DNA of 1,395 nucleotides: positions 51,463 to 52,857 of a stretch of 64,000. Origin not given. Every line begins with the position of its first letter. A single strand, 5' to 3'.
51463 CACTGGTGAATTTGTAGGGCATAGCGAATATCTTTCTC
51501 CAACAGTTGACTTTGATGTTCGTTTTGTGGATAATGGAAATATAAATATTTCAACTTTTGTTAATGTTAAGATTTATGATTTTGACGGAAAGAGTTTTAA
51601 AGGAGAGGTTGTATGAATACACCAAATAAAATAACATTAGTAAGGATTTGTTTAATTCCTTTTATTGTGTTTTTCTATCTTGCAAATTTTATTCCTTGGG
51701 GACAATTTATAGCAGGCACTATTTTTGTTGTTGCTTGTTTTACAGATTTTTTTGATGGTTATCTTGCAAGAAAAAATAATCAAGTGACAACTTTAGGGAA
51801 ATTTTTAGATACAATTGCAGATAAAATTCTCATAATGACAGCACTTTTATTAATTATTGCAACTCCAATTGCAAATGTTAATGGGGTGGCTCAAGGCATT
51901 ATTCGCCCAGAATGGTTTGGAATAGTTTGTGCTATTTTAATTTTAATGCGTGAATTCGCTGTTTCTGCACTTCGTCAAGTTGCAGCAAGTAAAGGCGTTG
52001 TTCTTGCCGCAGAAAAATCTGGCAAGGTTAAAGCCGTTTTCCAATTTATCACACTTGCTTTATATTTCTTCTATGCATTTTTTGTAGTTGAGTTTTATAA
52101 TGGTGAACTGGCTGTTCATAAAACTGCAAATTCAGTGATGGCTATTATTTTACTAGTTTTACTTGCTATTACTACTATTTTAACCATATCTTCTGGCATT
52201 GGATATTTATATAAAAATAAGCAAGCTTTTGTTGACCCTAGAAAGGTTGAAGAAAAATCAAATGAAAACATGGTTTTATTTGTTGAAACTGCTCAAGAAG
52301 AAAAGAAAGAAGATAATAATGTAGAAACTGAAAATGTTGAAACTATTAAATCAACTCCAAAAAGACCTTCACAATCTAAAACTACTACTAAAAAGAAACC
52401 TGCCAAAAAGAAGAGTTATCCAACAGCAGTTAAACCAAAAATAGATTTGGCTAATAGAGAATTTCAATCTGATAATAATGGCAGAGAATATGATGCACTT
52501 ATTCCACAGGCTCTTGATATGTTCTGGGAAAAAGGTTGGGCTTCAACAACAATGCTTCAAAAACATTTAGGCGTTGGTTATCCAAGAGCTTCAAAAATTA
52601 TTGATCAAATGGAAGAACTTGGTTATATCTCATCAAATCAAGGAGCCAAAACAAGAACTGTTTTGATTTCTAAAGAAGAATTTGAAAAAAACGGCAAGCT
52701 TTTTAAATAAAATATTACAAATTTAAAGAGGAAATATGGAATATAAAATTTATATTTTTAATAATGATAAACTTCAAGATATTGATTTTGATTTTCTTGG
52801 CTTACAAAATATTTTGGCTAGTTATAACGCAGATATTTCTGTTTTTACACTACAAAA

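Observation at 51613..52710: PgsA (phosphatidylglycerophosphate synthase) carries a C-terminal FtsK-gamma-like DNA-binding winged helix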

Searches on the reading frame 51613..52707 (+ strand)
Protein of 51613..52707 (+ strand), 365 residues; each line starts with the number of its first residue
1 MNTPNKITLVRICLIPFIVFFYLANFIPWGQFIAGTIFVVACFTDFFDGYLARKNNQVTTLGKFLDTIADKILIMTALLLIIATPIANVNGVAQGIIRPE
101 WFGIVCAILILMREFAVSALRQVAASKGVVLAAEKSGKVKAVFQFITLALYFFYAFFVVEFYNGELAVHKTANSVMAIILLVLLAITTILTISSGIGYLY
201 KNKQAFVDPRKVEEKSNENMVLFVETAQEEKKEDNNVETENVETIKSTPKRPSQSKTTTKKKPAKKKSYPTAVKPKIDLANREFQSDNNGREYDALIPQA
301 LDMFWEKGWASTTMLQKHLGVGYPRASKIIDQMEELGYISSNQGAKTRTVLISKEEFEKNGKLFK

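Call 3: search_protein_families(library=pfam, proteins=[window:51613-52707:+], max_evalue=0.01)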
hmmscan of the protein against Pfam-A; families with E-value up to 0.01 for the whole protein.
window:51613-52707:+ (365 aa): 3 families
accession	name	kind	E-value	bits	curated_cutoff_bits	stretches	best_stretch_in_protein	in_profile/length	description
PF01066.26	CDP-OH_P_transf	-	1.7e-35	123.1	22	1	1-175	1-138/152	CDP-alcohol phosphatidyltransferase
PF09397.16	FtsK_gamma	-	3.3e-20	72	30.6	1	292-352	2-62/63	Ftsk gamma domain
PF07843.16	DUF1634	-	0.0098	16.4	27.5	0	25-90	3-72/102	Protein of unknown function (DUF1634)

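Call 6: find_homologous_proteins(query=window:51613-52707:+, max_evalue=0.00001)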
Query window:51613-52707:+ (365 aa): 520 proteins with E <= 0.00001 among 6336 candidates; the best 120 are listed.
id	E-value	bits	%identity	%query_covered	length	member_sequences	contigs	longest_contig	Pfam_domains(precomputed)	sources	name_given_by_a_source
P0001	1.9e-236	802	100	100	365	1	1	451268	PF01066.27,PF09397.17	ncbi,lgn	-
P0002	1.0e-202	691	86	100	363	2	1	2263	PF01066.27,PF09397.17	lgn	-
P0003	2.2e-189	647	82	100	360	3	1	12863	PF01066.27,PF09397.17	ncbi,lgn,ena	-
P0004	6.0e-153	527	64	100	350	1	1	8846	PF01066.27,PF09397.17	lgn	-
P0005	5.4e-141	488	67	100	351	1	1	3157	PF01066.27,PF09397.17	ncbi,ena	-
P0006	3.8e-124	432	57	100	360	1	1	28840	PF01066.27,PF09397.17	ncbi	-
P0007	2.0e-121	423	57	100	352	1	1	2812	PF01066.27,PF09397.17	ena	-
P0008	3.5e-120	419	54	98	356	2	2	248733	PF01066.27,PF09397.17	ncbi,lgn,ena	-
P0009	1.7e-118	414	57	98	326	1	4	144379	PF01066.27,PF09397.17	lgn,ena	-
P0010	1.1e-116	408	57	99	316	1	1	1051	PF01066.27,PF09397.17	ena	-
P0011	1.0e-101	359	53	98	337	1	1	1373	PF01066.27,PF09397.17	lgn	-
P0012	1.4e-91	325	55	98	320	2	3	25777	PF01066.27,PF09397.17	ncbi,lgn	-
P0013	5.9e-91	323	48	99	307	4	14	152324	PF01066.27,PF09397.17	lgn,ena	-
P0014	2.9e-85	305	44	98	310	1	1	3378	PF01066.27,PF09397.17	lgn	-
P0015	5.1e-82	294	57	56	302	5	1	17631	PF01066.27,PF09397.17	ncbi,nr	ncbi:MAG: CDP-diacylglycerol--glycerol-3-phosphate 3-phosphatidyltransferase [Clostridia bacterium]|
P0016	1.1e-81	293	45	100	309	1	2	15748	PF01066.27,PF09397.17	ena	-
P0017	1.3e-81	293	43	98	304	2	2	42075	PF01066.27,PF09397.17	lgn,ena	-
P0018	2.0e-81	292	46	98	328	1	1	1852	PF01066.27,PF09397.17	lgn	-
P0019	2.5e-79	285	45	98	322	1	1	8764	PF01066.27,PF09397.17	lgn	-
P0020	3.5e-79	285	45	98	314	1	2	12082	PF01066.27,PF09397.17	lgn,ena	-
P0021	1.1e-78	283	43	98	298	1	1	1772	PF01066.27,PF09397.17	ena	-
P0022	1.0e-77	280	44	98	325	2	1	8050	PF01066.27,PF09397.17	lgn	-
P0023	4.5e-76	274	42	98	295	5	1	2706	PF01066.27,PF09397.17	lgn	-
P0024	6.8e-76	274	42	98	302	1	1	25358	PF01066.27,PF09397.17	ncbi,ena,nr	ncbi:MAG: CDP-diacylglycerol--glycerol-3-phosphate 3-phosphatidyltransferase [Clostridia bacterium]|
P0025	1.2e-75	273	55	67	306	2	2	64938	PF01066.27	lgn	-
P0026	1.4e-75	273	44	98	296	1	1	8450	PF01066.27,PF09397.17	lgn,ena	-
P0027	4.3e-75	271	53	64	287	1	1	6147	PF01066.27,PF09397.17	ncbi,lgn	-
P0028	6.4e-75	271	43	98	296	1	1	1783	PF01066.27,PF09397.17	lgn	-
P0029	8.7e-75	270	54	61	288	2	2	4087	PF01066.27,PF09397.17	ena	-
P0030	2.0e-74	269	43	99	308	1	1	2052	PF01066.27,PF09397.17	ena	-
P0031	7.4e-74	267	50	76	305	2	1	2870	PF01066.27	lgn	-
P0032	5.0e-73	264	54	61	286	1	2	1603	PF01066.27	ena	-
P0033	8.5e-73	264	52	68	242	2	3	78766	PF01066.27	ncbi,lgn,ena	-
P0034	1.0e-72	263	56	59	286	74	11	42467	PF01066.27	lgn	-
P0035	1.1e-72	263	50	62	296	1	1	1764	PF01066.27,PF09397.17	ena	-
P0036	1.7e-72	263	47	70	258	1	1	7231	PF01066.27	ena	-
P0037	2.7e-72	262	54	60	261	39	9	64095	PF01066.27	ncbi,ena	-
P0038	2.9e-72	262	54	61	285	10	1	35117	PF01066.27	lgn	-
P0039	3.7e-72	262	50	66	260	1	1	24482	PF01066.27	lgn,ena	-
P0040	4.0e-72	261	54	60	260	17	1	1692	PF01066.27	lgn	-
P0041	4.8e-72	261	57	57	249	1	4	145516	PF01066.27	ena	-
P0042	5.9e-72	261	50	66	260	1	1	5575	PF01066.27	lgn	-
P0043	6.3e-72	261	55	59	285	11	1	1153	PF01066.27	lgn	-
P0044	6.9e-72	261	55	60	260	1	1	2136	PF01066.27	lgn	-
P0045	7.5e-72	261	50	67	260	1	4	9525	PF01066.27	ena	-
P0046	7.7e-72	260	54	60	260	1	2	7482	PF01066.27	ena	-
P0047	7.7e-72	260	54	62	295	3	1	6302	PF01066.27,PF09397.17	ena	-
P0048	7.7e-72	260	57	55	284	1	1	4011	PF01066.27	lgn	-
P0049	8.1e-72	260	50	66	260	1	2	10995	PF01066.27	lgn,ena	-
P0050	1.0e-71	260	58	55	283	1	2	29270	PF01066.27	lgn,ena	-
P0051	1.0e-71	260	50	66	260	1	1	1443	PF01066.27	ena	-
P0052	1.1e-71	260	41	98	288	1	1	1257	PF01066.27,PF09397.17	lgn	-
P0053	1.1e-71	260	54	60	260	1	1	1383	PF01066.27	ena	-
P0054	1.3e-71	260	55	60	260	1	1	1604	PF01066.27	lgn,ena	-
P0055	1.3e-71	260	47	70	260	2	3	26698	PF01066.27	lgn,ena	-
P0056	1.3e-71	260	54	60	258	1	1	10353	PF01066.27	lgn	-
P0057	1.4e-71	260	52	62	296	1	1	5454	PF01066.27,PF09397.17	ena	-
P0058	1.4e-71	260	48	70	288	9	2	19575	PF01066.27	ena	-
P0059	1.5e-71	260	57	55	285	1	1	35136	PF01066.27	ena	-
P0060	1.5e-71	259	55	60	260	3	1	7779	PF01066.27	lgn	-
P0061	1.6e-71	259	49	66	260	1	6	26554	PF01066.27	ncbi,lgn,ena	-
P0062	1.7e-71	259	57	55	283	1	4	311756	PF01066.27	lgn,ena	-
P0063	1.7e-71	259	57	55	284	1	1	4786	PF01066.27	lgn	-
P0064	2.2e-71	259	55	60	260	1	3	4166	PF01066.27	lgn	-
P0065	2.8e-71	259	50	66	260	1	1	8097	PF01066.27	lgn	-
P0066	2.9e-71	259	48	72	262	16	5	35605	PF01066.27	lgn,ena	-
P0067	3.3e-71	258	57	55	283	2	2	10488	PF01066.27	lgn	-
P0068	3.4e-71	258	50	66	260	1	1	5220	PF01066.27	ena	-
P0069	4.1e-71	258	57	55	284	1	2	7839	PF01066.27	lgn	-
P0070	4.6e-71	258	51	62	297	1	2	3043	PF01066.27,PF09397.17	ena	-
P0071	4.7e-71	258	57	55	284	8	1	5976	PF01066.27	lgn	-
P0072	4.8e-71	258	52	64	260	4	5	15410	PF01066.27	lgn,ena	-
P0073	5.7e-71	258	56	56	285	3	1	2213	PF01066.27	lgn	-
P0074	6.3e-71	257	55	56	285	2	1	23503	PF01066.27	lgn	-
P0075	7.9e-71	257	49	66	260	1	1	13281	PF01066.27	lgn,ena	-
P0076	1.0e-70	257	55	56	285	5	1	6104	PF01066.27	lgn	-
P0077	1.2e-70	257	57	55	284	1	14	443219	PF01066.27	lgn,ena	-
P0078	1.3e-70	256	57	55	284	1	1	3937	PF01066.27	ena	-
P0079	1.4e-70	256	54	59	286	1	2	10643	PF01066.27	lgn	-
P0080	1.4e-70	256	52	60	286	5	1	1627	PF01066.27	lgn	-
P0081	1.4e-70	256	56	55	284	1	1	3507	PF01066.27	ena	-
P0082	1.8e-70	256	57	55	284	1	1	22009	PF01066.27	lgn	-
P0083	2.4e-70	256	49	66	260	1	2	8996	PF01066.27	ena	-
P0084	2.5e-70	256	54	60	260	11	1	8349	PF01066.27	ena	-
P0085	2.5e-70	255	55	59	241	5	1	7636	PF01066.27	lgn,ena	-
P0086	2.8e-70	255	57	55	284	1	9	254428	PF01066.27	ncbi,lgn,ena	-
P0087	2.9e-70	255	57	55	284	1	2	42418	PF01066.27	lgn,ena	-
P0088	2.9e-70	255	57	55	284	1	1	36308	PF01066.27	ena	-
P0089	3.1e-70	255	53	64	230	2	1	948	PF01066.27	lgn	-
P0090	3.2e-70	255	56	55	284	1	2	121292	PF01066.27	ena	-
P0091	3.6e-70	255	50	67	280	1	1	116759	PF01066.27,PF09397.17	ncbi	-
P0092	3.6e-70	255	57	55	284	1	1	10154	PF01066.27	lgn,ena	-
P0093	3.7e-70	255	57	55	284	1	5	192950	PF01066.27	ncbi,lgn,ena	-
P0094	3.8e-70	255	57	55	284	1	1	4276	PF01066.27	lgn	-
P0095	4.4e-70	255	57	55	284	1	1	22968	PF01066.27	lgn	-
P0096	5.1e-70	254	55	60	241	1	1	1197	PF01066.27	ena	-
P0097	8.6e-70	254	47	72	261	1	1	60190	PF01066.27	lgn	-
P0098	8.7e-70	254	51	60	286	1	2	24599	PF01066.27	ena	-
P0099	9.6e-70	254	57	55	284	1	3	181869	PF01066.27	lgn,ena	-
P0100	2.0e-69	253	56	55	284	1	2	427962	PF01066.27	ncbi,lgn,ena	-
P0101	4.1e-69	252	42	99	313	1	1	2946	PF01066.27,PF09397.17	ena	-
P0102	4.1e-69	251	55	60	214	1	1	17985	PF01066.27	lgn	-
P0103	7.4e-69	251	50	62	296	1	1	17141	PF01066.27,PF09397.17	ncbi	-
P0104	7.6e-69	251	54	59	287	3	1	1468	PF01066.27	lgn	-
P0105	9.7e-69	250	52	66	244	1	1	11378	PF01066.27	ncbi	-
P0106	1.1e-68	250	52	56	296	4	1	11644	PF01066.27,PF09397.17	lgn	-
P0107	1.2e-68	250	48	73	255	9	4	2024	PF01066.27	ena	-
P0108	1.3e-68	250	51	62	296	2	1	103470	PF01066.27,PF09397.17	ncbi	-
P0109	1.4e-68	250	58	58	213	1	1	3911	PF01066.27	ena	-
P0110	2.0e-68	249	55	60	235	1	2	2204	PF01066.27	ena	-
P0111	2.5e-68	249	54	56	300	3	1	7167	PF01066.27,PF09397.17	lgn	-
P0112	2.5e-68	249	40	98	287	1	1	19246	PF01066.27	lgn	-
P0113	2.7e-68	249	55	60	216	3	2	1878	PF01066.27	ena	-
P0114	4.3e-68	248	49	65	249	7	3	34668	PF01066.27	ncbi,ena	-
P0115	5.1e-68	248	54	64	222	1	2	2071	PF01066.27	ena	-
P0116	5.6e-68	248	42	98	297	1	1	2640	PF01066.27,PF09397.17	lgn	-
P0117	6.7e-68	248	47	69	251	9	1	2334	PF01066.27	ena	-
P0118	6.8e-68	247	52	61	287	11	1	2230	PF01066.27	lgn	-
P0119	9.4e-68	247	58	60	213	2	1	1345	PF01066.27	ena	-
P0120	1.1e-67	247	56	64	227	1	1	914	PF01066.27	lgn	-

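Call 10: find_encoding_contigs(protein=P0001, flank=3000, max_places=3)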
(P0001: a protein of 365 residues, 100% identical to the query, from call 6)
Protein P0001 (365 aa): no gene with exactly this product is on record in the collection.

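Call 11: list_cluster_members(proteins=[P0001, P0003, P0008, P0015, P0024, P0086, P0091, P0108, P0037, P0012])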
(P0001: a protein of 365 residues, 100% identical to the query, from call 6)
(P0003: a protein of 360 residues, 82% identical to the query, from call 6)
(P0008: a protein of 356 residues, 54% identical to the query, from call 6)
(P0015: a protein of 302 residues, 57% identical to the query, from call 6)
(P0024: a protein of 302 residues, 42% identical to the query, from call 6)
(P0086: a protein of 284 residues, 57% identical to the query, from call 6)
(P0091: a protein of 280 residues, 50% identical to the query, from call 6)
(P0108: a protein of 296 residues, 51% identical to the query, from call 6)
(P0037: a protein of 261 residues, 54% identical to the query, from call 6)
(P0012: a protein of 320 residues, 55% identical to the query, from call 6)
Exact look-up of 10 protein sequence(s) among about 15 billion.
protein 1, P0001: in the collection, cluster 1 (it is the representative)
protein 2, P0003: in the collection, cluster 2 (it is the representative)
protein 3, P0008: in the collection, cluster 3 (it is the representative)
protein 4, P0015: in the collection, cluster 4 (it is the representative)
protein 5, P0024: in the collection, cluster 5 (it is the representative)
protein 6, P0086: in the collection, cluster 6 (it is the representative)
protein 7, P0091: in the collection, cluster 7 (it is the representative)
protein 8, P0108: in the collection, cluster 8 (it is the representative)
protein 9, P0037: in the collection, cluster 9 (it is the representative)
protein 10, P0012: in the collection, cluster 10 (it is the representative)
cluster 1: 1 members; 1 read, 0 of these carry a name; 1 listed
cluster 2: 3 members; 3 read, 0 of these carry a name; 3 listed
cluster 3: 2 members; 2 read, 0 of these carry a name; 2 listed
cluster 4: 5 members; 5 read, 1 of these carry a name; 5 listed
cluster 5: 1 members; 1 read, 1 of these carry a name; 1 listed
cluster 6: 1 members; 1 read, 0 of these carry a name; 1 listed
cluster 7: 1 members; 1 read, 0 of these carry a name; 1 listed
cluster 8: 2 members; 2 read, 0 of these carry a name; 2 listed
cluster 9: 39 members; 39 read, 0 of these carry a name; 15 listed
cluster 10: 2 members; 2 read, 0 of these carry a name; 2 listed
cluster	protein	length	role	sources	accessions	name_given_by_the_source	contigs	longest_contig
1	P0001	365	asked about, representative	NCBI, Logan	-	-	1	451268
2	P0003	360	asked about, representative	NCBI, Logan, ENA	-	-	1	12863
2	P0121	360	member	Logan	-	-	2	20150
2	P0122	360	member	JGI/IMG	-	-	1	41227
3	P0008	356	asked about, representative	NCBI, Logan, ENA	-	-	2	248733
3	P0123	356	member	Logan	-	-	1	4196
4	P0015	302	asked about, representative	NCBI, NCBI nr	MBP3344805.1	MAG: CDP-diacylglycerol--glycerol-3-phosphate 3-phosphatidyltransferase [Clostridia ... | CDP-diacylglycerol--glycerol-3-phosphate 3-phosphatidyltransferase [Clostridia bacterium]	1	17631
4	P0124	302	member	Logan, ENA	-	-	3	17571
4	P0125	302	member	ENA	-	-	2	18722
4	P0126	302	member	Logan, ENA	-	-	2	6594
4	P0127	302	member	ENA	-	-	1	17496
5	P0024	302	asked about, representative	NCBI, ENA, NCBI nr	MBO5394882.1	MAG: CDP-diacylglycerol--glycerol-3-phosphate 3-phosphatidyltransferase [Clostridia ... | CDP-diacylglycerol--glycerol-3-phosphate 3-phosphatidyltransferase [Clostridia bacterium]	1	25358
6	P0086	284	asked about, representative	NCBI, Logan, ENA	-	-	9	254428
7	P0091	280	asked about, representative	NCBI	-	-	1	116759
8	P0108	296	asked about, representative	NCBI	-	-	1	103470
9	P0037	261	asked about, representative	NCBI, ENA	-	-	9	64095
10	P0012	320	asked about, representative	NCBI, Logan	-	-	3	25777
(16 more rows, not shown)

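Call 13: find_related_loci(query=A2, collection=genome_contigs, flank=8000)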
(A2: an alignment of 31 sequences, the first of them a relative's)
Query A2 (365 aa) in genome_contigs; peptide patterns used: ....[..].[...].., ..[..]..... (x = any residue, [..] = any of these).
599 stretches matched a pattern (row limit reached: there are more); 579 encode a relative of the query (tblastn E <= 1e-3); the best 80 are kept; 80 distinct loci.
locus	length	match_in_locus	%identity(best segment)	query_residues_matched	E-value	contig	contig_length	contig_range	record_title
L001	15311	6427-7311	42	1-359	4e-81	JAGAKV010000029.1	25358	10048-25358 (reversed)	MAG: Clostridia bacterium isolate RGIG8534 Water_deer_Cecum-2__c281022, whole genome shotgun sequence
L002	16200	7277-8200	41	1-360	3e-79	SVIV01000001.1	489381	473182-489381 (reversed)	MAG: Clostridiales bacterium isolate SIG418 NODE_43_length_489381_cov_8.623633, whole genome shotgun sequence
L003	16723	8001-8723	52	1-247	2e-73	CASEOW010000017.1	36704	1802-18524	uncultured Firmicutes bacterium isolate Batch3_idba_bin.1294 genome assembly, contig: Batch3_idba_bin.1294.fa_k87_612942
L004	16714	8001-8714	55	1-235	7e-73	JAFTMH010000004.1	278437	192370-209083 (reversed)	MAG: Clostridia bacterium isolate RGIG3948 Roe_deer_Cecum-3__c1542, whole genome shotgun sequence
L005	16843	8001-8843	48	1-358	2e-71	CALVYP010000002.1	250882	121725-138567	MAG: uncultured Clostridia bacterium isolate BRZ_N__bin21 genome assembly, contig: BRZ_N__NODE_84_length_250882_cov_6.47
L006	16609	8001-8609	54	1-206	9e-68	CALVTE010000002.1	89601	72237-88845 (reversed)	MAG: uncultured Clostridia bacterium isolate BRZ_BP__bin16 genome assembly, contig: BRZ_BP__NODE_475_length_89601_cov_5.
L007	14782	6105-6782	51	1-229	1e-67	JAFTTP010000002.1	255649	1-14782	MAG: Clostridia bacterium isolate RGIG4138 Roe_deer_Colon-1__c31687, whole genome shotgun sequence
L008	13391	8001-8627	59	1-208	1e-66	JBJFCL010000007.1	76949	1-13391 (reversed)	MAG: Candidatus Caccovivens sp. isolate PUUB22_bin.041 NODE_163_length_76949_cov_7.219133, whole genome shotgun sequence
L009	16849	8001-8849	53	1-359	9e-66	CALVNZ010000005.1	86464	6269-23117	MAG: uncultured Clostridia bacterium isolate BRZ_GC__bin72 genome assembly, contig: BRZ_GC__NODE_435_length_86464_cov_22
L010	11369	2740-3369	56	1-210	2e-65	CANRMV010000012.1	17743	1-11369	MAG: uncultured Clostridia bacterium isolate Lapin-022__bin1 genome assembly, contig: Lapin-022__NODE_3110_length_17743_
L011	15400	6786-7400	54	1-208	4e-65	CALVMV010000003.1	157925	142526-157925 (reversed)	MAG: uncultured Clostridia bacterium isolate BRZ_BA__bin78 genome assembly, contig: BRZ_BA__NODE_173_length_157925_cov_1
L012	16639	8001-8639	53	1-218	2e-64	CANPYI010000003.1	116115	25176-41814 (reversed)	MAG: uncultured Clostridia bacterium isolate Lapin-004__bin41 genome assembly, contig: Lapin-004__NODE_132_length_116115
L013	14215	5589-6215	53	1-210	1e-62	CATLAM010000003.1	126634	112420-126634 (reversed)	MAG TPA_asm: uncultured Eubacteriales bacterium isolate MGG03578_1680015426 genome assembly, contig: ERR2844015_384, who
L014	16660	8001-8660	52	1-211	3e-62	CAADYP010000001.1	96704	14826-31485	MAG TPA_asm: Clostridia bacterium, isolate HGM11342, WGS project CAADYP010000000 data, contig: ERS396355_2_k85_819, whol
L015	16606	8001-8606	57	1-204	4e-61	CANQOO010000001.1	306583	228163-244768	MAG: uncultured Clostridia bacterium isolate Lapin-032__bin69 genome assembly, contig: Lapin-032__NODE_10_length_306583_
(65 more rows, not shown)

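Call 32: predict_structure(alignment_id=A2)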
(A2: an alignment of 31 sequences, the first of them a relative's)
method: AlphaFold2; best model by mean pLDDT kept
length: 365 residues; sequences in the alignment: 31
mean_pLDDT: 78.8   pTM: 0.58
mean pLDDT of the five models: 78.8, 77.6, 77.2, 76.1, 74.5
residues with pLDDT >= 90: 158; 70-90: 120; 50-70: 24; < 50: 63
segments of 3 or more residues with pLDDT < 50: 216-218, 220-276
pLDDT, mean of each block of 10 residues (from residue 1): 81 96 93 97 90 78 85 94 79 80 95 90 82 80 95 93 84 93 96 92 76 52 39 38 40 41 45 46 69 88 93 92 93 92 85 87 56
secondary structure, 60 per line:
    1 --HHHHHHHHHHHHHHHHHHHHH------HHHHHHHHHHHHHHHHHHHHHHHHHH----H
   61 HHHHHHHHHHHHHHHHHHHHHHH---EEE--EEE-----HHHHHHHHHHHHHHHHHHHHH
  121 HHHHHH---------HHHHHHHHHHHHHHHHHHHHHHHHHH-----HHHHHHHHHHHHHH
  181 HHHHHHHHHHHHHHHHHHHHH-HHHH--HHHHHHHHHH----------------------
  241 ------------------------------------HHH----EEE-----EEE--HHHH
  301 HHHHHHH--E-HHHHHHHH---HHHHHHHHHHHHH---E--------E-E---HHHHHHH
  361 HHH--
elements in order: H3-23 H30-55 H60-83 E87-89 E92-94 H100-126 H136-161 H167-201 H203-206 H209-218 E284-286 E292-294 H297-307 H312-319 H323-335 H354-363

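Call 33: search_protein_representatives(alignment_id=A2)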
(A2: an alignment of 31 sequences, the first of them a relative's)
Query: 31 sequences, 303 profile positions. Proteins with E-value up to 0.001 (for the whole library): 44137; up to 1e-10: 14002; up to 1e-30: 873. The best 150 are listed.
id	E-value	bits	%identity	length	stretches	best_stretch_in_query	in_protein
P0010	2.6e-132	457.2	-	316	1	1-301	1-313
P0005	1.7e-128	444.6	-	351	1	1-299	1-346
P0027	8.2e-126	435.8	-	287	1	1-303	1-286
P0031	2.6e-103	361.9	-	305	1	1-277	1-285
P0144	7.1e-102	357.2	-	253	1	1-234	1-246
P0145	1.0e-91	323.8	-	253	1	1-226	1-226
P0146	5.1e-85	301.8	-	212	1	1-207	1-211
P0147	7.1e-83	294.8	-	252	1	1-164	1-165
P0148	7.0e-82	291.5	-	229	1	1-223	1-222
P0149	1.9e-81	290.1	-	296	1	1-302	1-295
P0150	4.4e-76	272.5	-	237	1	73-299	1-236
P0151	4.5e-74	265.9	-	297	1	1-301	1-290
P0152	7.2e-74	265.2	-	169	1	1-161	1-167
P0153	6.9e-69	248.9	-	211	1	3-219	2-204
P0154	2.2e-65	237.4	-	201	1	3-212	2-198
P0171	7.7e-56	206.0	-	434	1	1-211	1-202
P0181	4.6e-54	200.2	-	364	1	1-223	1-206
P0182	1.3e-53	198.7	-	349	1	1-216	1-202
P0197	1.5e-50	188.6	-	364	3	1-150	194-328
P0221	1.4e-47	178.9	-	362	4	224-301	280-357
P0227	4.6e-47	177.2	-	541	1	1-216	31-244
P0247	7.4e-45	170.0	-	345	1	1-301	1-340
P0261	1.1e-43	166.1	-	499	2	6-210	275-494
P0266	4.0e-43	164.3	-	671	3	223-302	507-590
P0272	2.3e-42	161.8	-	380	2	32-215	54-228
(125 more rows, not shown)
